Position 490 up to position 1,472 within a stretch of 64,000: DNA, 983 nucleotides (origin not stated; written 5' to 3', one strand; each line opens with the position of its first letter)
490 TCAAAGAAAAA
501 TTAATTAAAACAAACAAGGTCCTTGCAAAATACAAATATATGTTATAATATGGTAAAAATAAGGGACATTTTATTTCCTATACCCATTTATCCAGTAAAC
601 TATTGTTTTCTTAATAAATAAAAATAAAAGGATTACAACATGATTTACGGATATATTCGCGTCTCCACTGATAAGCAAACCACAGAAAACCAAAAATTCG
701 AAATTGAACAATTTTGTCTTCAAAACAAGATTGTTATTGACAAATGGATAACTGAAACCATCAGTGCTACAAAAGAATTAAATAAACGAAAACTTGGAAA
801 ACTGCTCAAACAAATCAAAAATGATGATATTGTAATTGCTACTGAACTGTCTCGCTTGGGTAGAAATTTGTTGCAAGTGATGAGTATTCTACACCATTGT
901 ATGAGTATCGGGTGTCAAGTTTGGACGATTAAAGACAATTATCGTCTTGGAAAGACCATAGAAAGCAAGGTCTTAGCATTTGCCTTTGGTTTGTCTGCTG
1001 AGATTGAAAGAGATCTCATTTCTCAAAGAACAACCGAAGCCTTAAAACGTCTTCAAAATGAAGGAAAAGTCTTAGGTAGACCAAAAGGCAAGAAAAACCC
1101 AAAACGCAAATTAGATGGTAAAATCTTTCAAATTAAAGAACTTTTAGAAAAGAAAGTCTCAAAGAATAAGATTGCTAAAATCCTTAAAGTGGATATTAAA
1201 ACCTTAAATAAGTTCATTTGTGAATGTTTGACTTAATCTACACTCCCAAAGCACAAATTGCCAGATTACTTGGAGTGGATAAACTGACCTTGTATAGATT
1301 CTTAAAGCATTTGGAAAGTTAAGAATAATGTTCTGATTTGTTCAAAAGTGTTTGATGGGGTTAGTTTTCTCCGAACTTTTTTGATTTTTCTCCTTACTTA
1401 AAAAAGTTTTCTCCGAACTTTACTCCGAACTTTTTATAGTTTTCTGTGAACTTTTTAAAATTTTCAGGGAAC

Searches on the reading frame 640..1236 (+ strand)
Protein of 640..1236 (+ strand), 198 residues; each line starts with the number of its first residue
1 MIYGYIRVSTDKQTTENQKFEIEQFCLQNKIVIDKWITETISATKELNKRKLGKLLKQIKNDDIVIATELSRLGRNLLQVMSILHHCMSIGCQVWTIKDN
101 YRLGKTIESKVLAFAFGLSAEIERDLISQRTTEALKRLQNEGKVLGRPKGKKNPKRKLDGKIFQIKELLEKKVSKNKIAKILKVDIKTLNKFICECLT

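Call 14: search_protein_families(library=pfam, proteins=[window:640-1236:+], max_evalue=0.001)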
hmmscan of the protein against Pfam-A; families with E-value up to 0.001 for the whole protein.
window:640-1236:+ (198 aa): 1 family
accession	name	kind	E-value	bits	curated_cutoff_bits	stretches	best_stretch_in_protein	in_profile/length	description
PF00239.26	Resolvase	-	2e-32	112.7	23.3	1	2-143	1-144/145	Resolvase, N terminal domain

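Call 31: search_solved_structures(query=window:640-1233:+, max_evalue=0.001)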
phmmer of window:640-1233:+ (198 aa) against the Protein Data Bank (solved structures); distinct sequences matched with E-value up to 0.001: 10.
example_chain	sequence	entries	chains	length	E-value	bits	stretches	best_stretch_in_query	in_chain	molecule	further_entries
4m6f_A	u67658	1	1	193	1.2e-12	51.2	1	1-190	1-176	DNA-invertase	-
3uj3_X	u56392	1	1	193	5.2e-12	49.1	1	1-190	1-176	DNA-invertase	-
1zr2_A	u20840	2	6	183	1.1e-08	38.3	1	2-149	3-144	Transposon gamma-delta resolvase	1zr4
2gm4_A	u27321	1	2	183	1.7e-08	37.7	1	2-149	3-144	Transposon gamma-delta resolvase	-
1gdt_A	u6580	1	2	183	3e-07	33.6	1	2-149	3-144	PROTEIN (GAMMA DELTA RESOLVASE)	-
1gdr_A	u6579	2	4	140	8.3e-06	28.9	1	2-142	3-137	GAMMA DELTA-RESOLVASE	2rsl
2gm5_A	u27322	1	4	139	8.7e-06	28.9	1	2-136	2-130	Transposon gamma-delta resolvase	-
5cy1_A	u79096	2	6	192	1.3e-05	28.3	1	2-149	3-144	Transposon Tn3 resolvase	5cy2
3guv_A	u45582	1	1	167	3.7e-05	26.8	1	2-146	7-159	Site-specific recombinase, resolvase family protein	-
2r0q_C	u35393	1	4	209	0.00012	25.2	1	1-189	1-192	Putative transposon Tn552 DNA-invertase bin3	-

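Call 42: search_protein_families(library=ncbifam, proteins=[window:640-1233:+], max_evalue=0.01)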
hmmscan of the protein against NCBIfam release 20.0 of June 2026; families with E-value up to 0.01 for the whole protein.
window:640-1233:+ (198 aa): 5 families
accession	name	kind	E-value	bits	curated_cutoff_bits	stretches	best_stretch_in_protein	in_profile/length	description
NF009949.0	PRK13413.1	equivalog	1.9e-90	302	272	1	1-194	1-194/203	master DNA invertase Mpi family serine-type recombinase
NF041201.1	recomb_XisF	equivalog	1.3e-07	30.9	375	1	2-146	1-144/465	fdxN element excision recombinase XisF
NF033518.0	transpos_IS607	equivalog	1.9e-07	30.8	110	1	2-79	56-139/187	IS607 family transposase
NF047343.1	SCCmet_CcrB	equivalog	3.4e-07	29.3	900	1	3-146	10-159/542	cassette chromosome recombinase CcrB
NF047344.1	SCCmet_CcrA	equivalog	4e-07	29.5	700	1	3-145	5-149/442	cassette chromosome recombinase CcrA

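Call 68: list_cluster_members(proteins=[P0002, window:640-1233:+, window:43367-43894:-, window:46196-46615:+])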
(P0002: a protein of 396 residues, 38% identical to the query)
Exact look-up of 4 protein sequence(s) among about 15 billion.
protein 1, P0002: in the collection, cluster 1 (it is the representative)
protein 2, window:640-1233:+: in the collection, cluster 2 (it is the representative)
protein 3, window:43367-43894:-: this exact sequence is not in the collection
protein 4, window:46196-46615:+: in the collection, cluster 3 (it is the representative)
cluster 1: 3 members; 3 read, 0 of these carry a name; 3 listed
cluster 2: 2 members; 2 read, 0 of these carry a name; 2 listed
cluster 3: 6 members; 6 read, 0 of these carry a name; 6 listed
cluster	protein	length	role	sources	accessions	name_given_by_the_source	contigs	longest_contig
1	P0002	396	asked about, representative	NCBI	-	-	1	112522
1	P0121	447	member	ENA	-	-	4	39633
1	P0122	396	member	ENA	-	-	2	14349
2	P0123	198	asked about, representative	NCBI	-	-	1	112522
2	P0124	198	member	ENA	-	-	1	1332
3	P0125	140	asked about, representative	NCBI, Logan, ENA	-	-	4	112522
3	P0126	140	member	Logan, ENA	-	-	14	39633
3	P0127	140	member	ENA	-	-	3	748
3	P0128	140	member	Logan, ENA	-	-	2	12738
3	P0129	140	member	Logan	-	-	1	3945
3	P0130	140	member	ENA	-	-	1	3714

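Call 83: find_homologous_proteins(query=window:640-1233:+, max_evalue=1e-20)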
Query window:640-1233:+ (198 aa): 8000 proteins with E <= 1e-20 among 8000 candidates; the best 120 are listed.
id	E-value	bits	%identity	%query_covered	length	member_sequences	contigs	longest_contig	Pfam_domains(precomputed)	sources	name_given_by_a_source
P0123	1.8e-121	421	100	100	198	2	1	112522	PF00239.27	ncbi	-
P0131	1.5e-116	405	96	99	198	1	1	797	PF00239.27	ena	-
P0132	2.9e-116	404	95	100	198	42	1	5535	PF00239.27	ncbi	-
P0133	1.1e-115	402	96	99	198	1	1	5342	PF00239.27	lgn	-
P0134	6.2e-113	393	95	98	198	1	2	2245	PF00239.27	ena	-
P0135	8.8e-112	389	93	99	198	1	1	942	PF00239.27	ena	-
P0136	1.5e-111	388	95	99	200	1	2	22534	PF00239.27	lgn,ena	-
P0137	6.0e-109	380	90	99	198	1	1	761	PF00239.27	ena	-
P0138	6.3e-109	380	90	100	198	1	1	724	PF00239.27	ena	-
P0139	1.2e-108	379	89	99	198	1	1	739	PF00239.27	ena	-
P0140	7.6e-107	373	89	99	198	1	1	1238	PF00239.27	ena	-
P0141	2.0e-106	372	87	100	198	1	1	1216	PF00239.27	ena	-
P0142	2.1e-106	371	87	100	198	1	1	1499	PF00239.27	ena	-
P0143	2.2e-106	371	87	99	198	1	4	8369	PF00239.27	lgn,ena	-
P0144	4.5e-106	370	87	99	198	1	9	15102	PF00239.27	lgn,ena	-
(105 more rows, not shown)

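Call 94: search_dna_similar(query=window:640-1233:+, collection=plasmids, mode=protein, max_rows=12)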
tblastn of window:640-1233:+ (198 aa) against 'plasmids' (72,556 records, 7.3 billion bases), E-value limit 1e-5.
The search stops at 5000 records and this limit was reached: more records match than are counted here, and every count below describes the 5000 best-scoring records only.
Records with a match: at least 5000; places in all: 5395; records where one place covers at least 80% of the query: 707.
Best place of each record, by identity: 60-80% 5; <60% 4995.
By first word of the organism name: Klebsiella 1158; Enterococcus 817; Escherichia 671; Bacillus 271; Campylobacter 214; Enterobacter 213; Clostridium 145; Salmonella 110; Citrobacter 107; Apilactobacillus 80; and 207 more.
By predicted mobility (MOB-suite, as given by PLSDB): non-mobilizable 2304; conjugative 1673; mobilizable 1023.
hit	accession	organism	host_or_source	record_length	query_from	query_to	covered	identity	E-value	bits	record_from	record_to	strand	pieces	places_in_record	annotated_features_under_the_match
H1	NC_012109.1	Desulforapulum autotrophicum HRM2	-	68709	1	193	97%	60.1%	2e-57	201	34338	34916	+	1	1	master DNA invertase Mpi family serine-type recombinase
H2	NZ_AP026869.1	Aureispira anguillae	Anguilla japonica,Standard,head of ...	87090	1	193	97%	58.0%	3e-53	189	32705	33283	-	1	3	master DNA invertase Mpi family serine-type recombinase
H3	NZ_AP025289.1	Treponema saccharophilum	-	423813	1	193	97%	57.5%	1e-56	199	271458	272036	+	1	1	master DNA invertase Mpi family serine-type recombinase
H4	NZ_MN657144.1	Pedobacter sp.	-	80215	1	193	97%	54.9%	2e-54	192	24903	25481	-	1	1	master DNA invertase Mpi family serine-type recombinase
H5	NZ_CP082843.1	Prevotella nigrescens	-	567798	1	142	72%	69.0%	1e-57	202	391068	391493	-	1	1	master DNA invertase Mpi family serine-type recombinase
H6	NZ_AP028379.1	Campylobacter lari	Homo sapiens,feces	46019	1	193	97%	50.3%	2e-41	155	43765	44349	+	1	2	recombinase family protein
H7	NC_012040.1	Campylobacter lari RM2100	-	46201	1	193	97%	50.3%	2e-41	155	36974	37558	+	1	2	recombinase family protein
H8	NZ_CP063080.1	Campylobacter peloridis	Shellfish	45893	1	193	97%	49.7%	4e-41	154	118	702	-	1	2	recombinase family protein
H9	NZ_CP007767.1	Campylobacter peloridis LMG 23910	Pure culture,Shellfish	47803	1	193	97%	49.7%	4e-41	154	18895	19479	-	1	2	multiple promoter invertase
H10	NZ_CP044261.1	Campylobacter armoricus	Whole genome sequence,river surface ...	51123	1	193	97%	49.7%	4e-41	154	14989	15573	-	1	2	recombinase family protein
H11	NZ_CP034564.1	Flammeovirga pectinis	mono bacterial isolate,scallop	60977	16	193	90%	53.4%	1e-41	156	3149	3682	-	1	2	none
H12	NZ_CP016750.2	Lactococcus cremoris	Single cell,Dairy fermentation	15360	1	144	73%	64.6%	1e-54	193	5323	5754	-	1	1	master DNA invertase Mpi family serine-type recombinase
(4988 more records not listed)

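Call 95: get_annotated_region(hit=H5, flank=20000)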
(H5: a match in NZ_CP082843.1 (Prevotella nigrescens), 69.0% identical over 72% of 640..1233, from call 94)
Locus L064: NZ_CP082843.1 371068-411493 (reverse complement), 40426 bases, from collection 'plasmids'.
description: Prevotella nigrescens strain FDAARGOS_1486 plasmid unnamed, complete sequence
organism: Prevotella nigrescens (NCBI taxid 28133)
taxonomy: Bacteria; Bacteroidota; Bacteroidia; Bacteroidales; Prevotellaceae; Prevotella; Prevotella nigrescens
host: -; source: -; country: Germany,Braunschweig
typing (MOB-suite, as given by PLSDB): non-mobilizable; mating-pair formation MPF_T
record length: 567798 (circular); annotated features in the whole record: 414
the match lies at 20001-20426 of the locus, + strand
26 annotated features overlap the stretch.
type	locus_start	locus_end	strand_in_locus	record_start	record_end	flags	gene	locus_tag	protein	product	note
CDS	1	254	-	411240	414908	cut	-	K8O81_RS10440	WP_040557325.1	hypothetical protein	-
CDS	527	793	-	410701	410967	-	-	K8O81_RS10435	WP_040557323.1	hypothetical protein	-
CDS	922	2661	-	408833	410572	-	-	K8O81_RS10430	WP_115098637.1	helix-turn-helix domain-containing protein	-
CDS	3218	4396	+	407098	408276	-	-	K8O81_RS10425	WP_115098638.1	LuxR C-terminal-related transcriptional regulator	GO:0006355 - regulation of DNA-templated transcription [Evidence IEA]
CDS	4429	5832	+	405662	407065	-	-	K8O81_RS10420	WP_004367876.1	DUF4099 domain-containing protein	-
CDS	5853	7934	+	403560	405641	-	topB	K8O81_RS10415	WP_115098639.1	type IA DNA topoisomerase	GO:0006265 - DNA topological change [Evidence IEA]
CDS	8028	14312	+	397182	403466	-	-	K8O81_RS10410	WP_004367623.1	helicase-related protein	-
CDS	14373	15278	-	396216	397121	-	-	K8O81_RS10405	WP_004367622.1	nucleotidyl transferase AbiEii/AbiGii toxin family protein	-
CDS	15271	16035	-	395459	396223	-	-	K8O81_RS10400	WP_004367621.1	type IV toxin-antitoxin system AbiEi family antitoxin domain-containing protein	-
CDS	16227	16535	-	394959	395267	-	-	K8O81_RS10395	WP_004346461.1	helix-turn-helix domain-containing protein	-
CDS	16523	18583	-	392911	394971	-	-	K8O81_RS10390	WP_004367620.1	bifunctional DNA primase/helicase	-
CDS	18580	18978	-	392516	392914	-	-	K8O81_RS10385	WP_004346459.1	hypothetical protein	-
CDS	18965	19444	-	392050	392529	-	-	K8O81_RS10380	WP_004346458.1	hypothetical protein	-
CDS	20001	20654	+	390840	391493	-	-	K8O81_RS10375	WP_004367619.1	master DNA invertase Mpi family serine-type recombinase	-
CDS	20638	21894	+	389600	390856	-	-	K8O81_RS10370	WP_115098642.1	Eco57I restriction-modification methylase domain-containing protein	GO:0006304 - DNA modification [Evidence IEA]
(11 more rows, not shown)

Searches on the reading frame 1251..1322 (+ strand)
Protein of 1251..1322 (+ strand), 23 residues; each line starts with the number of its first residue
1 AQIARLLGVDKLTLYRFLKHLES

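Call 98: search_protein_families(library=pfam, proteins=[window:1251-1322:+], max_evalue=0.01)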
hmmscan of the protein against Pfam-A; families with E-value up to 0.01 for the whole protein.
window:1251-1322:+ (23 aa): 1 family
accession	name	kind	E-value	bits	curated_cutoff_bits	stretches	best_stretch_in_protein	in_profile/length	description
PF13551.12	HTH_29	-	0.0068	16.9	28.1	1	1-21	16-36/64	Winged helix-turn helix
